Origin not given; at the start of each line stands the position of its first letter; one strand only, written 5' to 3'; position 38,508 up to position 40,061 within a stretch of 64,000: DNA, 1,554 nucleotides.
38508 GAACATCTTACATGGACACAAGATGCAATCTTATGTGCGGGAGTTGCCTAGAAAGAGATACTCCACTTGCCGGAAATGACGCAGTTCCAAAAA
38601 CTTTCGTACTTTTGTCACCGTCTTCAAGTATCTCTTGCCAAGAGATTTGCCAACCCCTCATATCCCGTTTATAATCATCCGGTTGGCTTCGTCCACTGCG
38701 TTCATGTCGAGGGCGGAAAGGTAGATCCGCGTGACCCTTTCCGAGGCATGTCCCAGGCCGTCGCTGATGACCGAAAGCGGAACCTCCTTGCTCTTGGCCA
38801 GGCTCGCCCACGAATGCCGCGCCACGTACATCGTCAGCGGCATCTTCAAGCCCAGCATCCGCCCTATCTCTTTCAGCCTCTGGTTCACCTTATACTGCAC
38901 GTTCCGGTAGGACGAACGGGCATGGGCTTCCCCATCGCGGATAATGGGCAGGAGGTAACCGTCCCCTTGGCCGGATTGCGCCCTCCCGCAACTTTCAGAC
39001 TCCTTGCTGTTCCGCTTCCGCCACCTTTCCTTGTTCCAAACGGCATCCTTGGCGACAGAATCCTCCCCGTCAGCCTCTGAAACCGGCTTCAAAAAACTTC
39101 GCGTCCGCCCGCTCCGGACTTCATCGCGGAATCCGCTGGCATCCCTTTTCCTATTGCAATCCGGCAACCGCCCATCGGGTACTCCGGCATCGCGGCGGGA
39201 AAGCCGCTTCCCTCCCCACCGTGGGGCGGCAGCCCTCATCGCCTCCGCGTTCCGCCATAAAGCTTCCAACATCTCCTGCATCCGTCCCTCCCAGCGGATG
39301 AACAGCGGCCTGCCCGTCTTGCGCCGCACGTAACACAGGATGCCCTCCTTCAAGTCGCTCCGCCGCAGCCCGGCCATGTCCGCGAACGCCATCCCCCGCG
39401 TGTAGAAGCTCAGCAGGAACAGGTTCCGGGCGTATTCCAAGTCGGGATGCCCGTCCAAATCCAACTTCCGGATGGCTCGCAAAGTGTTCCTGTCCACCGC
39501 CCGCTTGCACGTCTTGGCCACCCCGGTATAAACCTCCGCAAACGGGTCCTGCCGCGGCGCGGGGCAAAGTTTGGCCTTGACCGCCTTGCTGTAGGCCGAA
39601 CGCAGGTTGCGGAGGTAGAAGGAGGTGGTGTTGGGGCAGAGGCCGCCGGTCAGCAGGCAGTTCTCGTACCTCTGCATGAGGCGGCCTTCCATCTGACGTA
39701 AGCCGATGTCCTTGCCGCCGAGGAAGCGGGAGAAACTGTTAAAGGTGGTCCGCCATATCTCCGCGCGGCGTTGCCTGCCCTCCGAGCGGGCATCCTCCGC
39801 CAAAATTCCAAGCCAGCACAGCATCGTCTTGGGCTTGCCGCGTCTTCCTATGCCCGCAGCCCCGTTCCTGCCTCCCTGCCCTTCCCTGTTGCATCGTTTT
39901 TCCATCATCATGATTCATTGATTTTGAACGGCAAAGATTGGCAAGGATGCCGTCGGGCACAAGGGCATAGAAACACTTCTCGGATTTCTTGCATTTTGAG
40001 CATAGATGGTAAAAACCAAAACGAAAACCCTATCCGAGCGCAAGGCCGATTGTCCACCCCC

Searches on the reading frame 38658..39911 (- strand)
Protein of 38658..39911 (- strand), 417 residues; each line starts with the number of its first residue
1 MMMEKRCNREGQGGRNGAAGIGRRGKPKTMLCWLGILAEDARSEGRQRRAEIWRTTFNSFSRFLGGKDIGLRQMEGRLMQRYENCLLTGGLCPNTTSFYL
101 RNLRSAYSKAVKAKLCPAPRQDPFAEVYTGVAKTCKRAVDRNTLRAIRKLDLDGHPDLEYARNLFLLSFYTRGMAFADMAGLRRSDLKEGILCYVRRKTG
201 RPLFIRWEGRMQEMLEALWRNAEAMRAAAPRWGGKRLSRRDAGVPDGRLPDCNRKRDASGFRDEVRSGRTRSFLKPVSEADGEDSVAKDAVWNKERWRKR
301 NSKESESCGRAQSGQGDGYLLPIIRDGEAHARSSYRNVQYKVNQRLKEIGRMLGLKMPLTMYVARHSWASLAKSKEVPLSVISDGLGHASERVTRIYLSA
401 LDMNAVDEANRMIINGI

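Call 4: search_protein_families(library=pfam, proteins=[window:38658-39911:-])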
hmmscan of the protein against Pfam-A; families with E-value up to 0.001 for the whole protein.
window:38658-39911:- (417 aa): 2 families
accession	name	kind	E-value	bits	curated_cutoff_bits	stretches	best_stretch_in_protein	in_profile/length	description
PF13102.12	Phage_int_SAM_5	-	3.6e-12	46.9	22.3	1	37-117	9-89/98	Phage integrase SAM-like domain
PF00589.27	Phage_integrase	-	1.5e-06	28.6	27.1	1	335-400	103-168/172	Phage integrase family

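Call 9: find_encoding_contigs(protein=window:38658-39911:-, flank=4000, max_places=10)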
Protein window:38658-39911:- (417 aa): 3 contigs read that carry it; 1 place shown.
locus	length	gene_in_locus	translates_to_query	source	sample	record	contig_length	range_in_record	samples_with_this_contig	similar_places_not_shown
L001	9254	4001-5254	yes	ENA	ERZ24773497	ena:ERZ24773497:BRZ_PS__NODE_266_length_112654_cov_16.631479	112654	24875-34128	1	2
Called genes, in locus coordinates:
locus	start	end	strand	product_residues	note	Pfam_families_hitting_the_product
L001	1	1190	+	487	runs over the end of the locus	PF07075:NamZ_N, PF20732:NamZ_C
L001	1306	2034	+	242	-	PF00483:NTP_transferase, PF12804:NTP_transf_3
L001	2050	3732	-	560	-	PF09820:AAA-ATPase_like, PF08011:PDDEXK_9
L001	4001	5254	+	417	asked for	PF13102:Phage_int_SAM_5, PF00589:Phage_integrase (weak)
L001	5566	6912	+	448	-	PF00753:Lactamase_B (faint)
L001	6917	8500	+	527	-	-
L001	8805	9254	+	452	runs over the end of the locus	PF23023:Anti-Pycsar_Apyc1 (weak), PF00753:Lactamase_B (weak), PF12706:Lactamase_B_2 (faint)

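Call 11: find_homologous_proteins(query=window:38658-39911:-)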
Query window:38658-39911:- (417 aa): 3548 proteins with E <= 0.001 among 8000 candidates; the best 120 are listed.
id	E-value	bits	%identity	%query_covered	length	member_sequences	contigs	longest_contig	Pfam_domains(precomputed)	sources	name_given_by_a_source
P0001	1.5e-260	882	94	100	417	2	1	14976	PF13102.13,PF00589.28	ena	-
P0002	1.4e-249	846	91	100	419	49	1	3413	PF13102.13,PF00589.28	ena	-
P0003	4.8e-247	838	89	100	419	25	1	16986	PF13102.13,PF00589.28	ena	-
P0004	3.3e-244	828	89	100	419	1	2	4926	PF13102.13,PF00589.28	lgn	-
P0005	4.3e-243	825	93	96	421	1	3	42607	PF13102.13,PF00589.28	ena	-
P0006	5.0e-243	825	86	100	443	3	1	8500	PF13102.13,PF00589.28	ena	-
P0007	6.4e-237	804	87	100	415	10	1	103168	PF13102.13,PF00589.28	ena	-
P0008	9.7e-224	761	84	100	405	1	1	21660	PF13102.13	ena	-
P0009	4.9e-223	759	84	100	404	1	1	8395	PF13102.13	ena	-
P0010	1.1e-214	731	82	100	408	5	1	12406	PF13102.13,PF00589.28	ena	-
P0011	2.7e-214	730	81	100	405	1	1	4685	PF13102.13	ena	-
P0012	8.3e-214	728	81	100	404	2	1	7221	PF13102.13,PF00589.28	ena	-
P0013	1.5e-213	727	81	100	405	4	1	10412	PF13102.13,PF00589.28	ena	-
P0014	5.2e-210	716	81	100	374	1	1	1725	PF13102.13,PF00589.28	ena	-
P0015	6.8e-204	696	81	96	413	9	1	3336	PF13102.13,PF00589.28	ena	-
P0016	1.8e-203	694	77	100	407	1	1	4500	PF13102.13,PF00589.28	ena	-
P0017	3.1e-203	693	77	100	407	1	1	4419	PF13102.13,PF00589.28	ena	-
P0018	1.5e-199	681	76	100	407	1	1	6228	PF13102.13,PF00589.28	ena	-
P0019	2.3e-198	677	77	100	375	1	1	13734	PF13102.13,PF00589.28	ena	-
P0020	1.5e-195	668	80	93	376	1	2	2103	PF13102.13,PF00589.28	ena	-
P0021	5.6e-195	666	76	100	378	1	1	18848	PF13102.13,PF00589.28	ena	-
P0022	2.8e-194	664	79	94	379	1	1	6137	PF13102.13,PF00589.28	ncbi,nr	ncbi:MAG: site-specific integrase, partial [Bacteroidetes bacterium]|nr:site-specific integrase [Can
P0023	1.7e-193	661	75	100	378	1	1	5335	PF13102.13,PF00589.28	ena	-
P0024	4.3e-192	657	75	100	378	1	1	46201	PF13102.13,PF00589.28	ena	-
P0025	6.0e-192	656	75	100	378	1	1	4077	PF13102.13,PF00589.28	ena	-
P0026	6.2e-192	656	79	93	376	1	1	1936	PF13102.13,PF00589.28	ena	-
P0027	1.6e-191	655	79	93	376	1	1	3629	PF13102.13,PF00589.28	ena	-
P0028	1.5e-190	652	74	100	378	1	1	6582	PF13102.13,PF00589.28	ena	-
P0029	8.4e-190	649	74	100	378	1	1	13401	PF13102.13,PF00589.28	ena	-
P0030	1.7e-189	648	75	100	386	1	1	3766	PF13102.13,PF00589.28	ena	-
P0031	2.2e-189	648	74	100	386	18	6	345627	PF13102.13,PF00589.28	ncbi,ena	-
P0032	3.2e-189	647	79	93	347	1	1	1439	PF13102.13,PF00589.28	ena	-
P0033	3.4e-189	647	74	100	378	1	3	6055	PF13102.13,PF00589.28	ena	-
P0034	9.1e-189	646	74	100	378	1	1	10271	PF13102.13,PF00589.28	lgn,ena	-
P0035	1.1e-188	645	74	100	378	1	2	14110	PF13102.13,PF00589.28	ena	-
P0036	4.3e-188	644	73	100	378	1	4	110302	PF13102.13,PF00589.28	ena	-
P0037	5.2e-188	643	74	100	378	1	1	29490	PF13102.13,PF00589.28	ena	-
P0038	1.1e-187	642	73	100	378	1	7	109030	PF13102.13,PF00589.28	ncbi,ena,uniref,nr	ncbi:MAG: site-specific integrase [Bacteroidetes bacterium]|uniref:Site-specific integrase n=1 Tax=C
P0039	3.5e-187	641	73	100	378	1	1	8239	PF13102.13,PF00589.28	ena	-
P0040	4.5e-187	640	73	100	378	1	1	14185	PF13102.13,PF00589.28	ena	-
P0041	8.8e-187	639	73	100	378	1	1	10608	PF13102.13,PF00589.28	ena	-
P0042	1.0e-186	639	74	100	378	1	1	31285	PF13102.13,PF00589.28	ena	-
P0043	5.9e-186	637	73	100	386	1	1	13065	PF13102.13,PF00589.28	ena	-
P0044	6.0e-186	636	73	100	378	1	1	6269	PF13102.13,PF00589.28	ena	-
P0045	1.1e-185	636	73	100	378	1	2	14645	PF13102.13,PF00589.28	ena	-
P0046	2.4e-184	631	73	100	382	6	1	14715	PF13102.13,PF00589.28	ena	-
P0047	2.8e-184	631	73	100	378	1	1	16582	PF13102.13,PF00589.28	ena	-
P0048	8.0e-184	630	73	100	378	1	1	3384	PF13102.13,PF00589.28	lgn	-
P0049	1.5e-181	622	77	93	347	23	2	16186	PF13102.13,PF00589.28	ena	-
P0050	1.7e-181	622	76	93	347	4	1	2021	PF13102.13,PF00589.28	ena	-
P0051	8.3e-181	620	77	93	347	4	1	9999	PF13102.13,PF00589.28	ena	-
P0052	1.7e-178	612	71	100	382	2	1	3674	PF13102.13,PF00589.28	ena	-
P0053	9.6e-178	609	74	93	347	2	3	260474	PF13102.13,PF00589.28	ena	-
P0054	1.8e-177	609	76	93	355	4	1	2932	PF13102.13,PF00589.28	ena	-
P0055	7.5e-177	607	69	100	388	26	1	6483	PF13102.13,PF00589.28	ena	-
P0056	8.0e-177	606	75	93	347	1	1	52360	PF13102.13,PF00589.28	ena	-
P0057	4.2e-175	601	75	93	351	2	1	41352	PF13102.13,PF00589.28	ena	-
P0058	2.6e-172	592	72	95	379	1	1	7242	PF13102.13,PF00589.28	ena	-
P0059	3.1e-172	591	73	94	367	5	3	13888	PF13102.13,PF00589.28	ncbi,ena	-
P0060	7.3e-168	577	69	97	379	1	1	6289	PF13102.13,PF00589.28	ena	-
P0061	6.8e-162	557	58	100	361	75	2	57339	PF13102.13,PF00589.28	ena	-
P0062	1.1e-149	517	63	100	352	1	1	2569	PF00589.28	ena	-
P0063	4.1e-148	512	75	81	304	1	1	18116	PF00589.28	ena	-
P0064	1.5e-129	451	55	95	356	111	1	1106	PF13102.13,PF00589.28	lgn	-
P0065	7.6e-126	439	74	69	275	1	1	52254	PF00589.28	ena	-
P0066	1.4e-111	392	85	50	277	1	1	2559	PF13102.13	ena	-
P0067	6.3e-110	386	92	45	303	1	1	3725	PF13102.13,PF27526.1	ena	-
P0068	7.4e-103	363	92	43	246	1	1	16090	PF13102.13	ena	-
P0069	9.4e-103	362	70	64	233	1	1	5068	PF00589.28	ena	-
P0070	9.3e-100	353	57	48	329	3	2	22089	PF13102.13,PF00589.28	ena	-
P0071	5.3e-99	350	56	47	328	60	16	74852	PF13102.13,PF00589.28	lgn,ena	-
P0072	2.2e-87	312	33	95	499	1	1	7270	PF13102.13,PF00589.28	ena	-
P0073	6.3e-83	297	47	47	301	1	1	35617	PF13102.13,PF00589.28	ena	-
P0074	1.1e-82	296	47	49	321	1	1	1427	PF13102.13,PF00589.28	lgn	-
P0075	1.2e-82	296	51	46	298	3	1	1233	PF13102.13,PF00589.28,PF02899.24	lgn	-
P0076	2.1e-82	295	46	47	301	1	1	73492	PF13102.13,PF00589.28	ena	-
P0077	9.9e-82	293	46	46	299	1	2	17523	PF13102.13,PF00589.28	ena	-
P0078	1.0e-81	293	46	47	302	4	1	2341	PF13102.13,PF00589.28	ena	-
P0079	1.2e-81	293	48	47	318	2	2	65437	PF13102.13,PF00589.28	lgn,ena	-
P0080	1.3e-81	293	49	46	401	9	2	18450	PF13102.13,PF00589.28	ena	-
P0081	2.1e-81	292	47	47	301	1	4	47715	PF13102.13,PF00589.28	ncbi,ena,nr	ncbi:MAG: site-specific integrase [Muribaculaceae bacterium]|nr:site-specific integrase [Muribaculac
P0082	3.1e-81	292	46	47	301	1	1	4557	PF13102.13,PF00589.28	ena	-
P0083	3.4e-81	292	49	46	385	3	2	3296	PF13102.13,PF00589.28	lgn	-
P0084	4.0e-81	291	49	43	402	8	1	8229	PF13102.13,PF00589.28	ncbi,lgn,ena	-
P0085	4.9e-81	291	44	50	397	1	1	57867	PF13102.13,PF00589.28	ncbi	-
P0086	5.4e-81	291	47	47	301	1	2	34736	PF13102.13,PF00589.28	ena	-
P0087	6.4e-81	291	43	47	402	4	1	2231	PF13102.13,PF00589.28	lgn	-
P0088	6.6e-81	291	47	51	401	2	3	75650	PF13102.13,PF00589.28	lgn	-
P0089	1.0e-80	290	49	43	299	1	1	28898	PF13102.13,PF00589.28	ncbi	-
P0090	1.3e-80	290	45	48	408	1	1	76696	PF17293.9,PF13102.13,PF00589.28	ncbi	-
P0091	1.4e-80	289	51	40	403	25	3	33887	PF13102.13,PF00589.28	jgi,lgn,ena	jgi:integrase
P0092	2.5e-80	289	47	45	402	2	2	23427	PF13102.13,PF00589.28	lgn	-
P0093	2.6e-80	289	56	43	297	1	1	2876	PF13102.13,PF00589.28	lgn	-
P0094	2.9e-80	288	47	46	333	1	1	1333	PF13102.13,PF00589.28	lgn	-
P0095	3.0e-80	288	45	47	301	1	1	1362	PF13102.13,PF00589.28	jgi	jgi:integrase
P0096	3.9e-80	288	48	44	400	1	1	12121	PF13102.13,PF00589.28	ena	-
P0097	5.3e-80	288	44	50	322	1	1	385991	PF13102.13,PF00589.28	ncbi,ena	-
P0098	5.5e-80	288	48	44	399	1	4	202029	PF13102.13,PF00589.28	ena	-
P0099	6.2e-80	287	52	41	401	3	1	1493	PF13102.13,PF00589.28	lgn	-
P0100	6.9e-80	287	46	47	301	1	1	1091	PF13102.13,PF00589.28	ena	-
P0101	7.3e-80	287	48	45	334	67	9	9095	PF13102.13,PF00589.28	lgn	-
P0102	7.4e-80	287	44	50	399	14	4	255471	PF13102.13,PF00589.28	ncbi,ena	-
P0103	7.8e-80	287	47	44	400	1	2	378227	PF13102.13,PF00589.28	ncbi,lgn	-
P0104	8.5e-80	287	48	44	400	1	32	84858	PF13102.13,PF00589.28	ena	-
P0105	8.6e-80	287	47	44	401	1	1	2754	PF13102.13,PF00589.28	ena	-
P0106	1.0e-79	287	48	42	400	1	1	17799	PF13495.13,PF13102.13,PF00589.28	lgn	-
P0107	1.1e-79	287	52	41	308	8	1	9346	PF13102.13,PF00589.28,PF02899.24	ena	-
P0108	1.3e-79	286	46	45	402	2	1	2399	PF13102.13,PF00589.28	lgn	-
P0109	1.4e-79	286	46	47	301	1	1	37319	PF13102.13,PF00589.28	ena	-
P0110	1.4e-79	286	47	44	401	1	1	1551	PF13102.13,PF00589.28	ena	-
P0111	1.5e-79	286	43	50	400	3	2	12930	PF13102.13,PF00589.28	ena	-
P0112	1.5e-79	286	43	48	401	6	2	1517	PF13102.13,PF00589.28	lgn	-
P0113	1.6e-79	286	47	44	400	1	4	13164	PF13102.13,PF00589.28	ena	-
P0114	1.6e-79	286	47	44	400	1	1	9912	PF13102.13,PF00589.28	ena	-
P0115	1.7e-79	286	44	50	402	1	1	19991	PF13102.13,PF00589.28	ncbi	-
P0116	2.1e-79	286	46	45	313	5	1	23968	PF13102.13,PF00589.28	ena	-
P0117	2.2e-79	286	43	47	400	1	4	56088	PF13102.13,PF00589.28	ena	-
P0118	2.2e-79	286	43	47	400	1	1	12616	PF13102.13,PF00589.28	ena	-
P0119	2.3e-79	285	45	47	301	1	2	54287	PF13102.13,PF00589.28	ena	-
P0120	2.5e-79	285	47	44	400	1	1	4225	PF13102.13,PF00589.28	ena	-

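Call 12: find_related_loci(query=window:38658-39911:-, collection=genome_contigs, flank=5000)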
Query window:38658-39911:- (417 aa) in genome_contigs; peptide patterns used: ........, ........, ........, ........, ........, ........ (x = any residue, [..] = any of these).
94 stretches matched a pattern; 8 encode a relative of the query (tblastn E <= 1e-3); 8 distinct loci.
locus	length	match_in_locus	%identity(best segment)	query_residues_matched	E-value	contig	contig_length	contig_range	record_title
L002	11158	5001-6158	74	1-417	0e+0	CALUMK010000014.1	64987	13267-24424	MAG: uncultured Bacteroidales bacterium isolate BRZ_LL__bin3 genome assembly, contig: BRZ_LL__NODE_479_length_64987_cov_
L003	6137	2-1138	79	27-417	0e+0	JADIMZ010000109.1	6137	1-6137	MAG: Candidatus Pullibacteroides excrementavium isolate 2889 A2M15__C351769_L6137_SRR9113710, whole genome shotgun seque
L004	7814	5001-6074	73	25-417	0e+0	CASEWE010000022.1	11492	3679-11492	uncultured Bacteroidales bacterium isolate A41_L4_351351_idba_bin.55 genome assembly, contig: A41_L4_351351_idba_bin.55.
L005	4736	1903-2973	65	3-417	1e-168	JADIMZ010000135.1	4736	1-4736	MAG: Candidatus Pullibacteroides excrementavium isolate 2889 A2M15__C428162_L4736_SRR9113710, whole genome shotgun seque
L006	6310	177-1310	73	1-417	0e+0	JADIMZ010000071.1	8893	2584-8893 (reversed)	MAG: Candidatus Pullibacteroides excrementavium isolate 2889 A2M15__C235226_L8893_SRR9113710, whole genome shotgun seque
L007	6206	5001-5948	39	7-417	1e-43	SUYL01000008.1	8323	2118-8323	MAG: Bacteroidales bacterium isolate SIG149 k141_77382, whole genome shotgun sequence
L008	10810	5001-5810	39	53-417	7e-31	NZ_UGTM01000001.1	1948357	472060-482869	Prevotella denticola strain NCTC13067, whole genome shotgun sequence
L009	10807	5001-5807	33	54-417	9e-25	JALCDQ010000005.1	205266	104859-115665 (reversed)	MAG: Prevotella sp. isolate UW_TS_PREV2_1 Ga0455801_000007, whole genome shotgun sequence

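Call 21: search_protein_families(library=pfam, proteins=[L002:6326-8998:+, L002:9269-11158:+, L003:1455-2801:+, L003:2747-4477:+, L003:4518-5903:+, L005:3245-3925:+, L005:3218-4210:-, L006:1581-2270:+, L006:2335-4323:+, L006:4428-5507:+], max_evalue=0.01)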
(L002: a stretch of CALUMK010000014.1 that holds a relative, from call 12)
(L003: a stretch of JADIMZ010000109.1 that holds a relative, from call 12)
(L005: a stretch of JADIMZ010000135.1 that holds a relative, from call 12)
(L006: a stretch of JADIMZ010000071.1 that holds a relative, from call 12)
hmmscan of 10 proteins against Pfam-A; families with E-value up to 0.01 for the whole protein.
L002:6326-8998:+ (890 aa): 3 families
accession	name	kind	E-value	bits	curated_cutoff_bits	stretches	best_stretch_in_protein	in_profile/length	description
PF12799.13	LRR_4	-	8.3e-22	77.2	27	3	118-152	3-39/44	Leucine Rich repeats (2 copies)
PF23952.1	LRR_EndoS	-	5.9e-08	33.4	27.9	0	686-715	26-55/116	Endo-beta-N-acetylglucosaminidase EndoS LRR domain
PF00036.39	EF-hand_1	-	1.6e-05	24.5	25.4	0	73-93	2-22/29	EF hand domain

L002:9269-11158:+ (629 aa): 1 family
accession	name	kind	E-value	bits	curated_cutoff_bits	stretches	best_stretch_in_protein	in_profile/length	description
PF01642.28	MM_CoA_mutase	-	1.8e-129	433.1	22.1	1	40-542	1-505/512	Methylmalonyl-CoA mutase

L003:1455-2801:+ (448 aa): 1 family
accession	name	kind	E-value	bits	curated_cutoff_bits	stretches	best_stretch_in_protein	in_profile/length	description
PF00753.33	Lactamase_B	-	1.8e-07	31.7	22.7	1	71-127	19-73/196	Metallo-beta-lactamase superfamily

L003:2747-4477:+ (576 aa): 5 families
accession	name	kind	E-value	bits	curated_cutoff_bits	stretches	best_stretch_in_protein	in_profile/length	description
PF12799.13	LRR_4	-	4.7e-21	74.8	27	5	183-223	2-44/44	Leucine Rich repeats (2 copies)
PF23952.1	LRR_EndoS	-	5.7e-10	39.9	27.9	1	99-192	25-92/116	Endo-beta-N-acetylglucosaminidase EndoS LRR domain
PF13855.12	LRR_8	-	0.0019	18.4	27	0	142-194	3-61/61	Leucine rich repeat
PF25013.1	LRR_Zer-1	-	0.0032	18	27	0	129-219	8-102/137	Zer-1-like, Leucine-rich repeats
PF23622.1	LRR_At1g61320_AtMIF1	-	0.008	16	26.9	0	192-303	140-246/384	At1g61320/AtMIF1, LRR domain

L003:4518-5903:+ (461 aa): 2 families
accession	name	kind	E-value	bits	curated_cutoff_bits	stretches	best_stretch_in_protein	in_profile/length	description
PF00753.33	Lactamase_B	-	7.4e-09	36.3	22.7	1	60-118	15-71/196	Metallo-beta-lactamase superfamily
PF12706.13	Lactamase_B_2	-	2.7e-05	24.3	27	1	88-115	28-55/200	Beta-lactamase superfamily domain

L005:3245-3925:+ (226 aa): 0 families

L005:3218-4210:- (330 aa): 0 families

L006:1581-2270:+ (229 aa): 0 families

L006:2335-4323:+ (662 aa): 1 family
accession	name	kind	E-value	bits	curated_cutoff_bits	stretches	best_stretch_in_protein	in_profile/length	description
PF14903.11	WG_beta_rep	-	1.9e-11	44.2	25.6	1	34-71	1-34/35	WG containing repeat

L006:4428-5507:+ (359 aa): 6 families
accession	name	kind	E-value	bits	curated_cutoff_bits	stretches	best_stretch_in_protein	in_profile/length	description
PF04391.17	DUF533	-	0.00016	21.8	29.6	1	7-44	75-112/178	Protein of unknown function (DUF533)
PF13248.11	Zn_ribbon_3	-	0.00021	21.1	27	1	75-96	4-25/26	zinc-ribbon domain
PF20237.3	DUF6594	-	0.00063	20.2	30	1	119-346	30-214/238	Family of unknown function (DUF6594)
PF10571.15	UPF0547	-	0.0029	18.1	29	1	74-98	1-25/26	Uncharacterised protein family UPF0547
PF20990.2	DUF2207_C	-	0.0059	16.8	33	1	268-346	103-186/247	Predicted membrane protein (DUF2207) C-terminal domain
PF05099.18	TerB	-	0.0096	16.6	24.4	0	6-42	78-114/118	Tellurite resistance protein TerB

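Call 38: find_encoding_contigs(protein=P0001, flank=2500, max_places=10)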
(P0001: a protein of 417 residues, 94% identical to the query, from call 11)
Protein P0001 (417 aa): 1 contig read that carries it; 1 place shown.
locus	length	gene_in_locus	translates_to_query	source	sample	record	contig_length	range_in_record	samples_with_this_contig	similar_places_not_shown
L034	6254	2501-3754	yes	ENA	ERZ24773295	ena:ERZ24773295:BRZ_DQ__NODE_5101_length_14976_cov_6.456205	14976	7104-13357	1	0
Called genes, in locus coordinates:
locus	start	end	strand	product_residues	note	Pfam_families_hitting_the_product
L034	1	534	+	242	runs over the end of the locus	PF00483:NTP_transferase, PF12804:NTP_transf_3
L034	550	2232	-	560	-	PF09820:AAA-ATPase_like, PF08011:PDDEXK_9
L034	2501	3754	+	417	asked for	PF13102:Phage_int_SAM_5, PF00589:Phage_integrase (weak)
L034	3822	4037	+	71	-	-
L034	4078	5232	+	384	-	PF00753:Lactamase_B (weak)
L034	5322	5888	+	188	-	-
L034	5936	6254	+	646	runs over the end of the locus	?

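Call 39: find_encoding_contigs(protein=P0003, flank=2500, max_places=10)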
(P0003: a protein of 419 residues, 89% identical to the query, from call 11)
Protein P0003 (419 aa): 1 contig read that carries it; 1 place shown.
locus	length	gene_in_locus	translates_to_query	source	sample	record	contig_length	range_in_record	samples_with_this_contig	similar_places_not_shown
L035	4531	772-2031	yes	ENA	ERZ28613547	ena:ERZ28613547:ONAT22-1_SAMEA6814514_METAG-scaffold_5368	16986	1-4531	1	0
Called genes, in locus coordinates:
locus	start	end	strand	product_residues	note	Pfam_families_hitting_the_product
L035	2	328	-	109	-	?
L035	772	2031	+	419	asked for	PF13102:Phage_int_SAM_5, PF00589:Phage_integrase (weak)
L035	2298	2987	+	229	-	-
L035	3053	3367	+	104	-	PF14903:WG_beta_rep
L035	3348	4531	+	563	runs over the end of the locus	-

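Call 40: find_encoding_contigs(protein=P0005, flank=2500, max_places=10)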
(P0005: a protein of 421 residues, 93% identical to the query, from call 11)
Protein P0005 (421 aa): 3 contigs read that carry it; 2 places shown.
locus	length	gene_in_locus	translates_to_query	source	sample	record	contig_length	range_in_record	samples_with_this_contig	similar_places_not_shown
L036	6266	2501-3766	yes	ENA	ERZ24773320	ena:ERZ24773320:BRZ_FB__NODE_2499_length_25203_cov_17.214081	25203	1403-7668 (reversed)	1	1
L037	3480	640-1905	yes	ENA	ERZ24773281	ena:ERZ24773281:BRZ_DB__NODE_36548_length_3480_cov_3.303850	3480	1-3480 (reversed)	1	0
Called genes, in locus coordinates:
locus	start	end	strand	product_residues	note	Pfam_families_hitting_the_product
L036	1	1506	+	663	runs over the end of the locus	PF00122:E1-E2_ATPase, PF00702:Hydrolase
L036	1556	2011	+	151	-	PF01475:FUR (weak)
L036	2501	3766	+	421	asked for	PF13102:Phage_int_SAM_5, PF00589:Phage_integrase (weak)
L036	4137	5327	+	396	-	PF00753:Lactamase_B (weak)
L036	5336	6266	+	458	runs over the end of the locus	PF23952:LRR_EndoS (faint), PF12799:LRR_4 (weak)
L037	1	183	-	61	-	?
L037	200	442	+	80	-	-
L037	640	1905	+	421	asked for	PF13102:Phage_int_SAM_5, PF00589:Phage_integrase (weak)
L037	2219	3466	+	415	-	PF00753:Lactamase_B (weak)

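Call 41: find_encoding_contigs(protein=P0007, flank=2500, max_places=10)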
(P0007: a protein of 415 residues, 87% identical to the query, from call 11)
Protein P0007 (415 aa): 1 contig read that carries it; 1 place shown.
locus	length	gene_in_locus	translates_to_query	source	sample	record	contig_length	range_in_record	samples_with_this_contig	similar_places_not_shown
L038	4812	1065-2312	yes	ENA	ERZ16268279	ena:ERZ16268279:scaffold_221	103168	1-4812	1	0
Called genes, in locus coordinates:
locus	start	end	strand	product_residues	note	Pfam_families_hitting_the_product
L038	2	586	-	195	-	?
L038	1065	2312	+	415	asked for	PF13102:Phage_int_SAM_5, PF00589:Phage_integrase (weak)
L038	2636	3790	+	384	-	PF00753:Lactamase_B (weak)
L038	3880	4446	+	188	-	-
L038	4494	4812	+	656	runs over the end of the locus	-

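Call 48: search_protein_families(library=padloc, proteins=[window:38658-39911:-], max_evalue=0.01)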
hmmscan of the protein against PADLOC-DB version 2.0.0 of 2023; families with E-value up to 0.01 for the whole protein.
window:38658-39911:- (417 aa): 0 families

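Call 49: search_protein_families(library=ncbifam, proteins=[window:38658-39911:-], max_evalue=0.01)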
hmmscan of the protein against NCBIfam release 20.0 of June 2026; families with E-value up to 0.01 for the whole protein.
window:38658-39911:- (417 aa): 3 families
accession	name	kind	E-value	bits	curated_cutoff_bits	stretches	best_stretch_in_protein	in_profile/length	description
NF040815.2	recomb_XerA_Arch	equivalog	3.5e-07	30.1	220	1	341-404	195-257/263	site-specific tyrosine recombinase/integron integrase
TIGR02224.1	recomb_XerC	equivalog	8.1e-06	25.4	335.15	1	340-399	217-276/295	tyrosine recombinase XerC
TIGR02225.1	recomb_XerD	equivalog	0.00069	19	329.6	1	341-398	215-272/290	site-specific tyrosine recombinase XerD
